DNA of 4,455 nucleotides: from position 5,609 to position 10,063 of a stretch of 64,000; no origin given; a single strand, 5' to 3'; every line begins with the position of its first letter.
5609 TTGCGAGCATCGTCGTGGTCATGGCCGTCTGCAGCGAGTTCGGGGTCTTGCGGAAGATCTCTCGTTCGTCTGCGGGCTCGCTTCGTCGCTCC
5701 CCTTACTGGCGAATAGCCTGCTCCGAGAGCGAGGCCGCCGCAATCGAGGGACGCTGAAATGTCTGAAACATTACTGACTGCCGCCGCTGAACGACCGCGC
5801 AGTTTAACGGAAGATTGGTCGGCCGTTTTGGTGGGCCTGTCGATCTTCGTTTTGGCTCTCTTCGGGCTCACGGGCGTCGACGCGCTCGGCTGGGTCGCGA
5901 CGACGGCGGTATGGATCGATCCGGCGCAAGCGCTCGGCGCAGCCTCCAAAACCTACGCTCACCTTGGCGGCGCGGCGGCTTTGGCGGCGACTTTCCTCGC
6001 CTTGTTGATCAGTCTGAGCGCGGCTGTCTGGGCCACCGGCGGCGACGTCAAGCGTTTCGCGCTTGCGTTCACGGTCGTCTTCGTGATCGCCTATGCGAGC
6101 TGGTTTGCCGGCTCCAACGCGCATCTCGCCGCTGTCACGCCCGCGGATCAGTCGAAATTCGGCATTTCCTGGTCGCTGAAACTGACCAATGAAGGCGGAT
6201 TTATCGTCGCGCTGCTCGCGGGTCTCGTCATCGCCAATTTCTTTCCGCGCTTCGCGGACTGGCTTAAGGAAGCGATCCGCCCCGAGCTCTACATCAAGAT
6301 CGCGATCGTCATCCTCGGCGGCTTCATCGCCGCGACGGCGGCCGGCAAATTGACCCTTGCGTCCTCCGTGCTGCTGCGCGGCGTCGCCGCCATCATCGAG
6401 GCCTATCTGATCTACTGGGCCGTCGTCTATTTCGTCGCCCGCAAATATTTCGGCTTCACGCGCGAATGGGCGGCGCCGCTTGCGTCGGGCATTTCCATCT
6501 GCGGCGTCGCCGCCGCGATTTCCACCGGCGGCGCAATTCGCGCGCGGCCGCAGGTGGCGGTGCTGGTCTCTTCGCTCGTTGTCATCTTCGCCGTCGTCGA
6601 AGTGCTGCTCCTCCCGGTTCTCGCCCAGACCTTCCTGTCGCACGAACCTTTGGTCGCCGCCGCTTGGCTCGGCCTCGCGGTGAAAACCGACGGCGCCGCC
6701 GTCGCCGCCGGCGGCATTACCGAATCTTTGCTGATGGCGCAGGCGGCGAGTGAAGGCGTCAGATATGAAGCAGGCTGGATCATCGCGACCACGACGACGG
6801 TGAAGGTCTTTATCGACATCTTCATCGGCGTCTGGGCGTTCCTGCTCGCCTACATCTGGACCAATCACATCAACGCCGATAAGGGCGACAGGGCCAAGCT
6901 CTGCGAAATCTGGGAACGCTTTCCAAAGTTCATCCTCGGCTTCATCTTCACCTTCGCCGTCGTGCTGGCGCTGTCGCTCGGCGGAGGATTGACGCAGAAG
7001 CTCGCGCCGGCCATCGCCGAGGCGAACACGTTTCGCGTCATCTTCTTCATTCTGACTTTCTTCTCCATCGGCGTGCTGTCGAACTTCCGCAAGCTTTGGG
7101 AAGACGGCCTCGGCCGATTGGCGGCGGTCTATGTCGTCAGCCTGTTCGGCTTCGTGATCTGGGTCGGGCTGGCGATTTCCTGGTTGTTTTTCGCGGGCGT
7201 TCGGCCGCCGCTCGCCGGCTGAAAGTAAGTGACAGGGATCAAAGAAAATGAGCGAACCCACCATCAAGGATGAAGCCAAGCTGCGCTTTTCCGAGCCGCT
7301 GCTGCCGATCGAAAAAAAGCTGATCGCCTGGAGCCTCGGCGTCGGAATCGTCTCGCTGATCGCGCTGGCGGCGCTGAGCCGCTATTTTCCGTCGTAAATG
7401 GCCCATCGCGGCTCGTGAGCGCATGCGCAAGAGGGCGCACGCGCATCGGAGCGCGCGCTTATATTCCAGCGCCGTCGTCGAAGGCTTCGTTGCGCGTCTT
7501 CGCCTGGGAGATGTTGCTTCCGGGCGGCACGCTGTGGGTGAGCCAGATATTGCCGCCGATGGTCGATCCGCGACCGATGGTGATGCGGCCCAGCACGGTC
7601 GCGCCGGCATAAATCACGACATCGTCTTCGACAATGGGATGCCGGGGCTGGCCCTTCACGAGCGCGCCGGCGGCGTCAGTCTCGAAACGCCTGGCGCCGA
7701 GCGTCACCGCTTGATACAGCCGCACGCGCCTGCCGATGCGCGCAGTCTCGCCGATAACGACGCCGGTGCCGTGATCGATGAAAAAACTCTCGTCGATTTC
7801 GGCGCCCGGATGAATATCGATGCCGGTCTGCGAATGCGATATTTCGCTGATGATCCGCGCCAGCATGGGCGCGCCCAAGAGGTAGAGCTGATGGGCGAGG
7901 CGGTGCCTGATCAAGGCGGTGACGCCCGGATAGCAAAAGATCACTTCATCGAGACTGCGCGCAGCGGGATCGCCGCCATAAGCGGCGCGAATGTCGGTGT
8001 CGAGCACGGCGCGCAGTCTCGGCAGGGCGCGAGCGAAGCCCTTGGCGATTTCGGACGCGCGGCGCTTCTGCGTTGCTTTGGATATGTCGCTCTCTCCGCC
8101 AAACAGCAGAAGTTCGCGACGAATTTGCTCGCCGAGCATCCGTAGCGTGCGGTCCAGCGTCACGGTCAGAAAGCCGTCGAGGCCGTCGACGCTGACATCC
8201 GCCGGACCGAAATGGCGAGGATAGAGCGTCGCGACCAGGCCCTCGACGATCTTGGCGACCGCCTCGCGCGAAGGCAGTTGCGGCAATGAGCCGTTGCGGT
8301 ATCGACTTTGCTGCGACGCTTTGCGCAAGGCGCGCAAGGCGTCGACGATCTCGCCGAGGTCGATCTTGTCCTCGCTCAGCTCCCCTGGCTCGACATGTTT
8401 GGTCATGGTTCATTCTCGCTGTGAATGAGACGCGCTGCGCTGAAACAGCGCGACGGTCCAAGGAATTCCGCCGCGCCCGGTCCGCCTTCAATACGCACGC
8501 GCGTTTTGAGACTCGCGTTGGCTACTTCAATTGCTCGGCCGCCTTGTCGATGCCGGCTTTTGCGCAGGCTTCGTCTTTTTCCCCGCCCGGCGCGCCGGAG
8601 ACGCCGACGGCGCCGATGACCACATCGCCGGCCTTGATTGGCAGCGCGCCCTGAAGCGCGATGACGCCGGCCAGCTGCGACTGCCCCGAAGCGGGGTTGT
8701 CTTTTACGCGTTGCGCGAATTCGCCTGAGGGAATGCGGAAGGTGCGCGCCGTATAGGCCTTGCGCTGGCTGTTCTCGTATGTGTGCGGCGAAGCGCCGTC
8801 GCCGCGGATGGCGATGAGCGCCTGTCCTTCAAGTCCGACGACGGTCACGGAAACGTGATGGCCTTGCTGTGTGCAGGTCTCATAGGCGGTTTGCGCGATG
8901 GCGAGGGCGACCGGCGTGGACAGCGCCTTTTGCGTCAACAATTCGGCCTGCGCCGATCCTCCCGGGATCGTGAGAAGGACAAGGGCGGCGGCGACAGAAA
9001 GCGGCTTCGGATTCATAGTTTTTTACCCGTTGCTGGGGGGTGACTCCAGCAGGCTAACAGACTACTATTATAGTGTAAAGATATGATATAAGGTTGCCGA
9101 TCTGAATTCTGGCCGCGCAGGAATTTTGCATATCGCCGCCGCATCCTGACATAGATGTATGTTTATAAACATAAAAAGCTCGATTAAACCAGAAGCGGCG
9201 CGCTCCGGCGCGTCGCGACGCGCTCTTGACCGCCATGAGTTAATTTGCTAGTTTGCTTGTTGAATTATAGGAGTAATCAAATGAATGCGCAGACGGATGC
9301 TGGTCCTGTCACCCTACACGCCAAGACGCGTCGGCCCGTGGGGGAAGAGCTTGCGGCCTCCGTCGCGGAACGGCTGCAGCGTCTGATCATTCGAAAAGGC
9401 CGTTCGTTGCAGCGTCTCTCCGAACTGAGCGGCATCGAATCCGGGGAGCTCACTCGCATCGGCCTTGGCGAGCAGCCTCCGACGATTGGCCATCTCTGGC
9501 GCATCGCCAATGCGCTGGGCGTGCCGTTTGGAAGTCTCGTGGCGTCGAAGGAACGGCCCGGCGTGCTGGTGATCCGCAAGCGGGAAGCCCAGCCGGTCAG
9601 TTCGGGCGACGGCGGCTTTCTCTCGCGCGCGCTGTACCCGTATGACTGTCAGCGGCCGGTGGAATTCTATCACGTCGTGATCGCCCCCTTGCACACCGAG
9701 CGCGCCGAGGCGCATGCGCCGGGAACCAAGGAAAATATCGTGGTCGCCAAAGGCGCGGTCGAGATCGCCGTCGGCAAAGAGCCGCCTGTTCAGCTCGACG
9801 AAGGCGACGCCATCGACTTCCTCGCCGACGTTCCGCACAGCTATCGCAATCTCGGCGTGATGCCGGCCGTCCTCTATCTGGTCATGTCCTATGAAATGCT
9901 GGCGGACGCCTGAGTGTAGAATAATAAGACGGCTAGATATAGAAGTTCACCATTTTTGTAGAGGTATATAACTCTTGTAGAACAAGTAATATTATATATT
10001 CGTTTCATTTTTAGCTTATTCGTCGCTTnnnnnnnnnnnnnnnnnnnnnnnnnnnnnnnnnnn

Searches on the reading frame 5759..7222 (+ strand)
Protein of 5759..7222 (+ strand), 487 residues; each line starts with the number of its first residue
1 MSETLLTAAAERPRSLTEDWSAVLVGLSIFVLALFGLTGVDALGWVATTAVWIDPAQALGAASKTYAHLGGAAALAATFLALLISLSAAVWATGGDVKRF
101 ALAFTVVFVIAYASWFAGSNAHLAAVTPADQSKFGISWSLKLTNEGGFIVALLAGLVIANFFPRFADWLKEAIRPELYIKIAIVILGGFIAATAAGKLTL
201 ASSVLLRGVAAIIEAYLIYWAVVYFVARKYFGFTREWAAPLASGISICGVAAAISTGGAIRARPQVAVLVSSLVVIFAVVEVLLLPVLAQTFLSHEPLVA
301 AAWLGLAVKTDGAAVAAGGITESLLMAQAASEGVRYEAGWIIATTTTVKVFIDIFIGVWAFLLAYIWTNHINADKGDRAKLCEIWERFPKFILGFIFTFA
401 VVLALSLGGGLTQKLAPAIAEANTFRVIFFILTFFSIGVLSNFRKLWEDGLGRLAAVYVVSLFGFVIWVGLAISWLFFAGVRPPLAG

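Call 92: search_protein_families(library=pfam, proteins=[window:5759-7222:+], max_evalue=0.001)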
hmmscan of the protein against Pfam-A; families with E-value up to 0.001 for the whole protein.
window:5759-7222:+ (487 aa): 1 family
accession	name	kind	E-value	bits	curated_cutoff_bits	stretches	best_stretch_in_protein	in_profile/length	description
PF03601.19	Cons_hypoth698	-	2.6e-19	69.7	24.5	1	147-451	28-298/304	Conserved hypothetical protein 698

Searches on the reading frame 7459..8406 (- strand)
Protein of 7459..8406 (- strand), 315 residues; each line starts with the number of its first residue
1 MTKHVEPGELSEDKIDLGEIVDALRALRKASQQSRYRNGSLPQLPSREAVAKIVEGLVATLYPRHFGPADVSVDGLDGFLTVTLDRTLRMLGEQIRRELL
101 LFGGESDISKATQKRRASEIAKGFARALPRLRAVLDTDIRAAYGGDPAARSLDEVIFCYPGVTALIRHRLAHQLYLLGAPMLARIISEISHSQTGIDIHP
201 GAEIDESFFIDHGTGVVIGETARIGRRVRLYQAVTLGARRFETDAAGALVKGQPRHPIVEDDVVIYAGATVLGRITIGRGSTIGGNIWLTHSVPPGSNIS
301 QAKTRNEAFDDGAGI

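Call 24: search_protein_families(library=pfam, proteins=[window:7459-8406:-], max_evalue=1)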
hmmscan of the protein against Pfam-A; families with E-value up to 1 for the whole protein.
window:7459-8406:- (315 aa): 4 families
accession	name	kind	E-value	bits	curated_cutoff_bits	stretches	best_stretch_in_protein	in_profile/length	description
PF00132.30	Hexapep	-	4.1e-08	33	27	1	256-286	1-31/36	Bacterial transferase hexapeptide (six repeats)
PF25084.1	LbH_EIF2B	-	0.02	15.4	54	0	260-293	7-40/105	EIF2B subunit epsilon LbH domain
PF06426.19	SATase_N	-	0.076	13.8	21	1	111-165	49-103/105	Serine acetyltransferase, N-terminal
PF14602.12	Hexapep_2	-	0.15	12.3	27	1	258-290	3-33/34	Hexapeptide repeat of succinyl-transferase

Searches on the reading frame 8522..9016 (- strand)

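Call 24: search_protein_families(library=pfam, proteins=[window:8522-9016:-], max_evalue=1)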
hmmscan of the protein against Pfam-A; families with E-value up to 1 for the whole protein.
window:8522-9016:- (164 aa): 1 family
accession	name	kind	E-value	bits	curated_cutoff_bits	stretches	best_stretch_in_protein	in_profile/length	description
PF03928.20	HbpS-like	-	1.2e-30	106.6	25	1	34-156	3-127/128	Haem degrading protein HbpS-like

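Call 55: search_protein_families(library=ncbifam, proteins=[window:8522-9016:-], max_evalue=0.00001)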
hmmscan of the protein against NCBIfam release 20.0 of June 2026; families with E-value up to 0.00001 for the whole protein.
window:8522-9016:- (164 aa): 1 family
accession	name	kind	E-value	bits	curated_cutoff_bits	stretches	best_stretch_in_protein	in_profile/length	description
NF007275.0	PRK09732.1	equivalog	6.7e-08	32.4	246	1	28-155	3-128/134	hypothetical protein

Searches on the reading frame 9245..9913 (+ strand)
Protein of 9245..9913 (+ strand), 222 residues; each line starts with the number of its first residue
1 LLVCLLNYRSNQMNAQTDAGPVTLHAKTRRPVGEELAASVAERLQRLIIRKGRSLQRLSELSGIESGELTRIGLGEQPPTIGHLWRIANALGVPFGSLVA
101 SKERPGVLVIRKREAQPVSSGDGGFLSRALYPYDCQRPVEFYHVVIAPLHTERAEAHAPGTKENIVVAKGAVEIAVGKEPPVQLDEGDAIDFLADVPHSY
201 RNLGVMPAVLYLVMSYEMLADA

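Call 24: search_protein_families(library=pfam, proteins=[window:9245-9913:+], max_evalue=1)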
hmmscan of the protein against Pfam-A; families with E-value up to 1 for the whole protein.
window:9245-9913:+ (222 aa): 6 families
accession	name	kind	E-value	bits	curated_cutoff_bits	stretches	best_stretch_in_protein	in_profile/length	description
PF07883.17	Cupin_2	-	1.3e-08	34.9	27.2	1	144-213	3-69/70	Cupin domain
PF01381.28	HTH_3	-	4.9e-05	23.7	23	1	46-96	3-53/55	Helix-turn-helix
PF13443.12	HTH_26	-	0.00026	21.6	22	1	43-98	1-57/63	Cro/C1-type HTH DNA-binding domain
PF08423.17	Rad51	-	0.0023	17.7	22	1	10-61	172-221/244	Rad51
PF13560.12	HTH_31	-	0.0027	18.4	27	1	41-96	3-58/64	Helix-turn-helix domain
PF05899.18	Cupin_3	-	0.21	11.7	23.5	1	160-190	24-54/74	EutQ-like cupin domain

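Call 25: search_protein_families(library=ncbifam, proteins=[window:9245-9913:+], max_evalue=0.001)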
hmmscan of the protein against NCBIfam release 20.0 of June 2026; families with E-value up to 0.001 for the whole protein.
window:9245-9913:+ (222 aa): 2 families
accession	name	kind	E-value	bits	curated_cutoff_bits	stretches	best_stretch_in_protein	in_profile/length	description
NF006015.0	PRK08154.1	subfamily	0.0001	21.6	204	1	26-111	17-104/314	anaerobic benzoate catabolism transcriptional regulator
NF041951.1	phage_RstR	subfamily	0.00018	21.7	80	1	39-104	2-67/108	RstR family transcriptional repressor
